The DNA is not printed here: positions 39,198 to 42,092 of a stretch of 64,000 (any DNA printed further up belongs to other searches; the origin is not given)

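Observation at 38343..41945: AAA+ ATPase + S8 subtilase two-gene cassette between thrB and polA (IetAS-type candidate anti-phage system)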

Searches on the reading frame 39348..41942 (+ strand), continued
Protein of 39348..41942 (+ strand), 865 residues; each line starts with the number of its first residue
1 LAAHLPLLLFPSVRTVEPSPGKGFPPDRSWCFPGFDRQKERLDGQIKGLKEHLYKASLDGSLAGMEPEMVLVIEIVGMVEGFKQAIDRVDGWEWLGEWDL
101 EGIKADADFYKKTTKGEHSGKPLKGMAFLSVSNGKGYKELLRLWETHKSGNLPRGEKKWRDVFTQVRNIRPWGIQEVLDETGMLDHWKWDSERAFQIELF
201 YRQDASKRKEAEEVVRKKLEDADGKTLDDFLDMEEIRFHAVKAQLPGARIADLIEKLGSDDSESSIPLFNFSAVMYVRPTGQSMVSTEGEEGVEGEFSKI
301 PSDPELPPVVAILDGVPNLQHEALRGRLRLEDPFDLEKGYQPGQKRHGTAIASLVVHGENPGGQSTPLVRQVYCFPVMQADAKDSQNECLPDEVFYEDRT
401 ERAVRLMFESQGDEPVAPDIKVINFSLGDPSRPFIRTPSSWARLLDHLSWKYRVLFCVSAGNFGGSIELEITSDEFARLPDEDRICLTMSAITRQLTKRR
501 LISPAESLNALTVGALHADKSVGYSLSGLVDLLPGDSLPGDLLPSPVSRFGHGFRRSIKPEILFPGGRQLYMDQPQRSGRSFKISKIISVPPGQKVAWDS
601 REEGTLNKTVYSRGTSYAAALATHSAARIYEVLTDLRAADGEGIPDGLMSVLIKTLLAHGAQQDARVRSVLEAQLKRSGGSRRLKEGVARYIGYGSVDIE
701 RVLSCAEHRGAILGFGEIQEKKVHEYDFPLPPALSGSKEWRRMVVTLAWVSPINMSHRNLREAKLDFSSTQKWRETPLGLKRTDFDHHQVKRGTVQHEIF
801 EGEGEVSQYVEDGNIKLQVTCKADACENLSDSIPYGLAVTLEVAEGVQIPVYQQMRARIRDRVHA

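Call 37: find_encoding_contigs(protein=P0056, flank=10000, max_places=3)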
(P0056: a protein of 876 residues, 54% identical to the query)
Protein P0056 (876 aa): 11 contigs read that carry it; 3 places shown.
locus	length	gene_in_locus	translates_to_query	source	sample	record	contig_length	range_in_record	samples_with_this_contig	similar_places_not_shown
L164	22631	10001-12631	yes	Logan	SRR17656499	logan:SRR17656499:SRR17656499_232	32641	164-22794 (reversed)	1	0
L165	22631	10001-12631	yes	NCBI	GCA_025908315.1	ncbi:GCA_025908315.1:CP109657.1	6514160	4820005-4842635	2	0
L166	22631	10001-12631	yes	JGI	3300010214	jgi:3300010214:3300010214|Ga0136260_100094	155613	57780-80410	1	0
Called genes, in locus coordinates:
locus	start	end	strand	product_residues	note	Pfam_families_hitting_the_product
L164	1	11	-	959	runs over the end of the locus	PF11130:TraC_F_IV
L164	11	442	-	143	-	-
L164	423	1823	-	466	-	-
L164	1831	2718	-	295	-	PF11920:DUF3438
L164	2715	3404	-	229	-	PF11444:DUF2895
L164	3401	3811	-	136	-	PF11990:DUF3487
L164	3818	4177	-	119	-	PF11190:DUF2976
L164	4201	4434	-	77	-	PF11660:DUF3262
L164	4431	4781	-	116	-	PF09686:Plasmid_RAQPRD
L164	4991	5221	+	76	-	PF12728:HTH_17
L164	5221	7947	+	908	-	PF13191:AAA_16 (weak), PF04465:DUF499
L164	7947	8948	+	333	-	-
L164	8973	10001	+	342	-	PF05673:DUF815 (weak), PF20720:nSTAND3 (weak), PF00004:AAA, PF07728:AAA_5 (weak)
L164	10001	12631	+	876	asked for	PF00082:Peptidase_S8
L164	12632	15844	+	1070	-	PF01555:N6_N4_Mtase (faint)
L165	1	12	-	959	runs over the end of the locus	PF11130:TraC_F_IV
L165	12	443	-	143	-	-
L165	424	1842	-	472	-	-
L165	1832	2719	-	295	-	PF11920:DUF3438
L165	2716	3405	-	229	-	PF11444:DUF2895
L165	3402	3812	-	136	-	PF11990:DUF3487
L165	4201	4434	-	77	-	PF11660:DUF3262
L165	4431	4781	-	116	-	PF09686:Plasmid_RAQPRD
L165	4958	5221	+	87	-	PF12728:HTH_17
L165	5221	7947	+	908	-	PF13191:AAA_16 (weak), PF04465:DUF499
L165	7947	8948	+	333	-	-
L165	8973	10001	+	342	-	PF05673:DUF815 (weak), PF20720:nSTAND3 (weak), PF00004:AAA, PF07728:AAA_5 (weak)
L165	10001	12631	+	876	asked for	PF00082:Peptidase_S8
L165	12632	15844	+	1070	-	PF01555:N6_N4_Mtase (faint)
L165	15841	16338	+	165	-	-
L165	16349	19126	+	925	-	PF00176:SNF2-rel_dom, PF00270:DEAD, PF04851:ResIII, PF00271:Helicase_C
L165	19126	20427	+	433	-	-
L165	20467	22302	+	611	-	PF03235:GmrSD_N, PF07510:GmrSD_C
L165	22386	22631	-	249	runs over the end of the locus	PF14348:DtrJ-like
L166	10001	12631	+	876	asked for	PF00082:Peptidase_S8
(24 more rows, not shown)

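Call 39: predict_structure(alignment_id=A1)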
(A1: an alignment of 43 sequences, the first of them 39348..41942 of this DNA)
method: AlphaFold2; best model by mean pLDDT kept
length: 865 residues; sequences in the alignment: 43
mean_pLDDT: 49.8   pTM: 0.44
mean pLDDT of the five models: 49.8, 45.9, 43.7, 39.4, 38.2
residues with pLDDT >= 90: 0; 70-90: 200; 50-70: 187; < 50: 478
segments of 3 or more residues with pLDDT < 50: 1-11, 20-27, 55-65, 261-265, 280-396, 419-443, 449-451, 453-469, 488-671, 674-714, 750-763, 786-795, 810-812, 845-865
pLDDT, mean of each block of 10 residues (from residue 1): 29 62 45 86 82 49 51 80 70 69 81 78 78 77 86 77 86 68 64 70 79 86 81 64 79 70 55 68 24 24 25 25 33 42 28 30 32 35 33 47 56 50 38 32 48 42 35 63 52 36 27 24 24 27 22 20 24 35 33 27 26 26 32 43 42 36 41 47 42 32 28 55 73 59 55 44 59 70 47 47 53 68 59 60 47 37 29
secondary structure, 60 per line:
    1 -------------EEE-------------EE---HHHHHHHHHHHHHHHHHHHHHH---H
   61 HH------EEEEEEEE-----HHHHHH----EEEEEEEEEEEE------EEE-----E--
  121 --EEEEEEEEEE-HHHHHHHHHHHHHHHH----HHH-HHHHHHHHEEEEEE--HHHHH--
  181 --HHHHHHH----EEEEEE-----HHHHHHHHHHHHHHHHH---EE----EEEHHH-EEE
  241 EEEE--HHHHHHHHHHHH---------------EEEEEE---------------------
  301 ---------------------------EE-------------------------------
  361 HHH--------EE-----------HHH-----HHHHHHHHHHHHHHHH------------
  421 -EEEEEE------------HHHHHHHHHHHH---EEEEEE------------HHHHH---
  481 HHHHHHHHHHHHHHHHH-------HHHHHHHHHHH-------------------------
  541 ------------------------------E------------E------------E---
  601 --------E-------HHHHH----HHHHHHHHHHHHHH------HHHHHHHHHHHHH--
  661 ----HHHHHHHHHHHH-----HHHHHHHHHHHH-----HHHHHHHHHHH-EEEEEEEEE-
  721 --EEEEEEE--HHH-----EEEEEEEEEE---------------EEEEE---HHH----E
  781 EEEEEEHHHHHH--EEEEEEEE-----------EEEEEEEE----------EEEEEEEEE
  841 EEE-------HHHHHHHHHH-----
elements in order (helices of 4 or more, strands of 3 or more residues): E14-16 H35-56 E69-76 H82-87 E92-103 E110-112 E123-132 H134-149 H158-165 E166-171 H174-178 H183-189 E194-199 H205-221 E231-233 E238-244 H247-258 E274-279 H393-408 E422-427 H440-451 E455-460 H473-477 H481-497 H505-515 H617-621 H626-639 H646-658 H665-676 H682-693 H699-709 E711-719 E723-729 E740-749 E765-769 E780-786 H787-792 E795-802 E814-821 E832-843 H851-860

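Call 43: fold_search(model_id=the predicted structure, library=pdb)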
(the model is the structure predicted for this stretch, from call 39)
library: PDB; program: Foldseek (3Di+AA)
matches with E <= 10: 1078; with E <= 0.001: 0
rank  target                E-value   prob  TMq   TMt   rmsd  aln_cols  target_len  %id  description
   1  2f1f_B                1.5e-03  0.91  0.08  0.29  13.7       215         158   10  Crystal structure of the regulatory subunit of acetohydroxyacid synthase isozyme III from E. coli (released 2006-01-24)
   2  2f1f_A                2.1e-03  0.80  0.08  0.27  14.0       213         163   12  Crystal structure of the regulatory subunit of acetohydroxyacid synthase isozyme III from E. coli (released 2006-01-24)
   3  6vz8_G                6.0e-03  0.72  0.08  0.29  12.8       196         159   11  Arabidopsis thaliana acetohydroxyacid synthase complex with valine bound (released 2020-07-15)
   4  2pc6_A                6.8e-03  0.57  0.08  0.26  13.8       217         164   10  Crystal structure of putative acetolactate synthase- small subunit from Nitrosomonas europaea (released 2007-04-10)
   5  6u9d_P                8.0e-03  0.35  0.09  0.21  16.1       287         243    9  Saccharomyces cerevisiae acetohydroxyacid synthase (released 2020-07-15)
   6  6wo1_B                1.2e-02  0.54  0.08  0.24  14.1       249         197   11  Hybrid acetohydroxyacid synthase complex structure with Cryptococcus neoformans AHAS catalytic subunit and Saccharomyc (released 2020-07-15)
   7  6u9d_W                1.2e-02  0.35  0.09  0.22  15.6       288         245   10  Saccharomyces cerevisiae acetohydroxyacid synthase (released 2020-07-15)
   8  6u9d_S                1.3e-02  0.41  0.09  0.22  16.7       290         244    9  Saccharomyces cerevisiae acetohydroxyacid synthase (released 2020-07-15)
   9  9mhq_C                1.5e-02  0.25  0.07  0.19  15.7       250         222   12  G169V variant of Streptomyces coelicolor coproheme decarboxylase in complex with Monovinyl, Monopropionate Deuteroheme (released 2025-10-22)
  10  6u9d_K                1.7e-02  0.38  0.08  0.21  15.2       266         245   10  Saccharomyces cerevisiae acetohydroxyacid synthase (released 2020-07-15)
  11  6u9d_H                1.8e-02  0.30  0.09  0.21  17.1       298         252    9  Saccharomyces cerevisiae acetohydroxyacid synthase (released 2020-07-15)
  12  9mhq_A                1.8e-02  0.25  0.07  0.20  15.8       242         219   12  G169V variant of Streptomyces coelicolor coproheme decarboxylase in complex with Monovinyl, Monopropionate Deuteroheme (released 2025-10-22)
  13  9mhq_B                2.0e-02  0.25  0.08  0.20  15.7       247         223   13  G169V variant of Streptomyces coelicolor coproheme decarboxylase in complex with Monovinyl, Monopropionate Deuteroheme (released 2025-10-22)
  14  6u9d_O                2.1e-02  0.30  0.09  0.22  16.9       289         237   10  Saccharomyces cerevisiae acetohydroxyacid synthase (released 2020-07-15)
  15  5t41                  2.3e-02  0.35  0.07  0.12  15.9       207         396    9  Crystal structure of Mycobacterium avium SerB2 mutant S275A/R279A at pH 6.6 with ethylene glycol bound at ACT- I domain (released 2016-11-16)
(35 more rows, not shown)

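Call 52: search_dna_similar(query=window:39348-41942:+, collection=plasmids, mode=protein, max_rows=40, rows=spread)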
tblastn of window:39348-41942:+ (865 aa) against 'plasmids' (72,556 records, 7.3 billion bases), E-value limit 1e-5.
Records with a match: 67; places in all: 68; records where one place covers at least 80% of the query: 60.
Best place of each record, by identity: <60% 67.
By first word of the organism name: Bradyrhizobium 23; Rhizobium 19; Sinorhizobium 3; Agrobacterium 3; Paracoccus 2; Mycobacterium 1; Mycolicibacterium 1; Rhodococcus 1; Gordonia 1; Kocuria 1; and 12 more.
By predicted mobility (MOB-suite, as given by PLSDB): non-mobilizable 26; conjugative 25; mobilizable 16.
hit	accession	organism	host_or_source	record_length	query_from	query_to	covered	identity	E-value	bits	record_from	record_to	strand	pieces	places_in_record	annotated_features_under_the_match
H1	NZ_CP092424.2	Mycobacterium lentiflavum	-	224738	33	863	96%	35.2%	1e-115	396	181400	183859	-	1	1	S8 family peptidase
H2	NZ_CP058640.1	Rhodococcus sp. ZPP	cell culture,soil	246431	6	865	99%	33.0%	6e-100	350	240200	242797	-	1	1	S8 family peptidase | deoxyribodipyrimidine photo-lyase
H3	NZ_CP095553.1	Gordonia hongkongensis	single cell,the blood culture and the ...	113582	6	865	99%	32.4%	1e-103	360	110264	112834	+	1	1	S8 family peptidase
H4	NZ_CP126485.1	Kocuria rosea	mixed culture,an irradiated device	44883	4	862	99%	31.5%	4e-93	329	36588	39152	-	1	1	S8 family peptidase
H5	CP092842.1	Bradyrhizobium sp. 62B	Arachis hypogaea L.,cell ...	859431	18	859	97%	31.6%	4e-81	294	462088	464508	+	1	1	S8 family serine peptidase | AAA family ATPase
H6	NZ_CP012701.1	Sphingopyxis macrogoltabida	whole organism,activated sludge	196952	18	859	97%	31.4%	3e-84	303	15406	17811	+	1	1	S8 family peptidase | ATP-binding protein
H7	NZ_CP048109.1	Klebsiella michiganensis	Bactrocera dorsalis,cell culture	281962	64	860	88%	34.5%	7e-94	394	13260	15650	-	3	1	S8 family peptidase | hypothetical protein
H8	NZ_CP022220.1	Bradyrhizobium guangxiense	peanut,cell culture,roots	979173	18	859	97%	30.8%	3e-81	294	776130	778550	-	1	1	S8 family serine peptidase | ATP-binding protein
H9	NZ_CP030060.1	Bradyrhizobium sp. CCBAU 53351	Arachis hypogaea,Microbe,nodule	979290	18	859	97%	30.8%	3e-81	294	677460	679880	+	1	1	S8 family serine peptidase | ATP-binding protein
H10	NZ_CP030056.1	Bradyrhizobium sp. CCBAU 53340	Arachis hypogaea,Microbe,nodule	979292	18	859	97%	30.8%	3e-81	294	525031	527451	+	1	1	S8 family serine peptidase | ATP-binding protein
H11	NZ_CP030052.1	Bradyrhizobium guangdongense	peanut,cell culture,roots of peanut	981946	18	859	97%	30.8%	3e-81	294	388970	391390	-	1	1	S8 family serine peptidase | ATP-binding protein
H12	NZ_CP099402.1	Rhizobium sp. Pop5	Phaseolus vulgaris,Cell culture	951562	6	862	99%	29.5%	9e-64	242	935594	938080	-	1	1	S8 family peptidase | ATP-binding protein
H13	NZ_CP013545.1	Rhizobium phaseoli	Phaseolus vulgaris,Whole ...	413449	64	859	92%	31.3%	3e-76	279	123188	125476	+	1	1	S8 family peptidase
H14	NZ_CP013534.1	Rhizobium phaseoli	Phaseolus vulgaris,Whole ...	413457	64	859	92%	31.3%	3e-76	279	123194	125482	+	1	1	S8 family peptidase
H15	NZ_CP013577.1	Rhizobium phaseoli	Phaseolus vulgaris,Whole ...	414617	64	859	92%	31.3%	3e-76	279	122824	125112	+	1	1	S8 family peptidase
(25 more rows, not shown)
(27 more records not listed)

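Call 53: search_dna_similar(query=window:39348-41942:+, collection=phages, mode=protein, max_rows=15)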
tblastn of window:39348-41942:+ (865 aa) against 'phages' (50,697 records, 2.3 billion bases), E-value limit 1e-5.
No match.

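Call 61: search_solved_structures(query=A1, max_evalue=0.01, show_alignments=1)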
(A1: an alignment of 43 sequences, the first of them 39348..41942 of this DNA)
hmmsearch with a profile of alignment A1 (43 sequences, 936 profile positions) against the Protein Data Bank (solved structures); distinct sequences matched with E-value up to 0.01: 0.

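Call 74: search_protein_representatives(protein=window:39348-41942:+)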
Query: 865 residues. Proteins with E-value up to 0.001 (for the whole library): 2272; up to 1e-10: 1496; up to 1e-30: 852. The best 150 are listed.
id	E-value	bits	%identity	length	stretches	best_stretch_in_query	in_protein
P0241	3.1e-238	809.7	51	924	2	122-861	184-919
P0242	2.2e-234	796.9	48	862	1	4-861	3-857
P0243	6.7e-222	755.6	49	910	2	120-860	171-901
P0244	7.9e-218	742.1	45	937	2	120-863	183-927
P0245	2.2e-215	734.1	46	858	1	6-863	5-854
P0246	8.4e-209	712.3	46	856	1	4-863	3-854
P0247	2.9e-199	680.7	45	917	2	120-860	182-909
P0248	4.6e-186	637.0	43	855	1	3-861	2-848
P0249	1.2e-178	612.5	42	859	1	19-860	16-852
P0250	9.3e-176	602.9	42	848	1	3-862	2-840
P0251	6.3e-175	600.2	43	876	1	3-864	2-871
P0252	7.0e-175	600.0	42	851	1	6-860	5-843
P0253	1.2e-174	599.3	42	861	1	1-859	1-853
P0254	5.4e-171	587.2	41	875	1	3-865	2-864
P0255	9.6e-167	573.1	41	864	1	6-860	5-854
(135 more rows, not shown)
